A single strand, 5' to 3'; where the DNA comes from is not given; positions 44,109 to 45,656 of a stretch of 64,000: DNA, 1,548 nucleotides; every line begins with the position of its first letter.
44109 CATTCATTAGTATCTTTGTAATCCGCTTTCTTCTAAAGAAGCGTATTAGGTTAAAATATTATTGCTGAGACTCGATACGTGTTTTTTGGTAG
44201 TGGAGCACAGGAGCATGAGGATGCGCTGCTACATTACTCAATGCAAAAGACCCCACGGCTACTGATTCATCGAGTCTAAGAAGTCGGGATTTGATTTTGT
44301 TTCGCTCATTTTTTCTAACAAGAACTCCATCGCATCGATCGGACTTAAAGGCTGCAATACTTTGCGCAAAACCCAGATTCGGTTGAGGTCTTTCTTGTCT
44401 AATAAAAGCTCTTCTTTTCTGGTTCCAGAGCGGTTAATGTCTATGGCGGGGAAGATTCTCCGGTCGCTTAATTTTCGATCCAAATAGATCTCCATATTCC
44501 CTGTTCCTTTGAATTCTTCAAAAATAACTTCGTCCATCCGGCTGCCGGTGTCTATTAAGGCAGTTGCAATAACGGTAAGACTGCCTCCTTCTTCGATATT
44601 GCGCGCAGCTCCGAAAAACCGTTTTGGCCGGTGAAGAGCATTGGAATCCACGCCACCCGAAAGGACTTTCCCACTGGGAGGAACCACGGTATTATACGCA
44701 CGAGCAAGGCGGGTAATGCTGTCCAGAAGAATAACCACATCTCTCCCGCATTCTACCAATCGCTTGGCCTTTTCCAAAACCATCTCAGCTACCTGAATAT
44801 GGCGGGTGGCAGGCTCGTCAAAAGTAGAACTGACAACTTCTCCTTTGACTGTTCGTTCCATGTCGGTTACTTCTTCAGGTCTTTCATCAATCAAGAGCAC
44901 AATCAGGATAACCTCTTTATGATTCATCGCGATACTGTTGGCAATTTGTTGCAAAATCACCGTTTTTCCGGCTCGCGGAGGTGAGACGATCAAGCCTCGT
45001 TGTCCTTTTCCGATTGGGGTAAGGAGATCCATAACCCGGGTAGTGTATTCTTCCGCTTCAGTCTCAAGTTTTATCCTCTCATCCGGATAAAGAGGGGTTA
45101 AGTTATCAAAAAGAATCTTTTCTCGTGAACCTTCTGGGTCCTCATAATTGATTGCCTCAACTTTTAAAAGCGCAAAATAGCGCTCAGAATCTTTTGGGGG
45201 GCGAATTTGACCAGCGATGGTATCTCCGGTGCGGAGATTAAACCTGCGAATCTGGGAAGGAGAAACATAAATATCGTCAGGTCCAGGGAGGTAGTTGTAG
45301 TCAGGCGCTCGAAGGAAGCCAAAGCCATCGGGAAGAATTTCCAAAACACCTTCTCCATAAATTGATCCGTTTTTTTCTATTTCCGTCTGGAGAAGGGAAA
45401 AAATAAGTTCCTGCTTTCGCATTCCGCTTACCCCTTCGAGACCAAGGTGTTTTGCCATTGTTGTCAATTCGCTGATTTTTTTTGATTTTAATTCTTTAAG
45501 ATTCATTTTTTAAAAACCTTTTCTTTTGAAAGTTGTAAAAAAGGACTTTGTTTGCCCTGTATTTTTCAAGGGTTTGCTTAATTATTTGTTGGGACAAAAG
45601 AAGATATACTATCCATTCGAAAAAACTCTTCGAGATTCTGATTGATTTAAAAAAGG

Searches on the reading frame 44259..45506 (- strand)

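Call 10: search_protein_families(library=pfam, proteins=[window:44259-45506:-], max_evalue=0.00001)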
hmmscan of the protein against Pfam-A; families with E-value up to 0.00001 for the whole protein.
window:44259-45506:- (415 aa): 3 families
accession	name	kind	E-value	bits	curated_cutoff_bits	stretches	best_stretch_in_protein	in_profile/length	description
PF07497.18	Rho_RNA_bind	-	1.6e-35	121.2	27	1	52-125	2-73/73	Rho termination factor, RNA-binding domain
PF00006.31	ATP-synt_ab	-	1.3e-28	100.6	29.5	1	156-360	2-211/213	ATP synthase alpha/beta family, nucleotide-binding domain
PF07498.18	Rho_N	-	4.9e-16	58.9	24.9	1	5-47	1-43/43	Rho termination factor, N-terminal domain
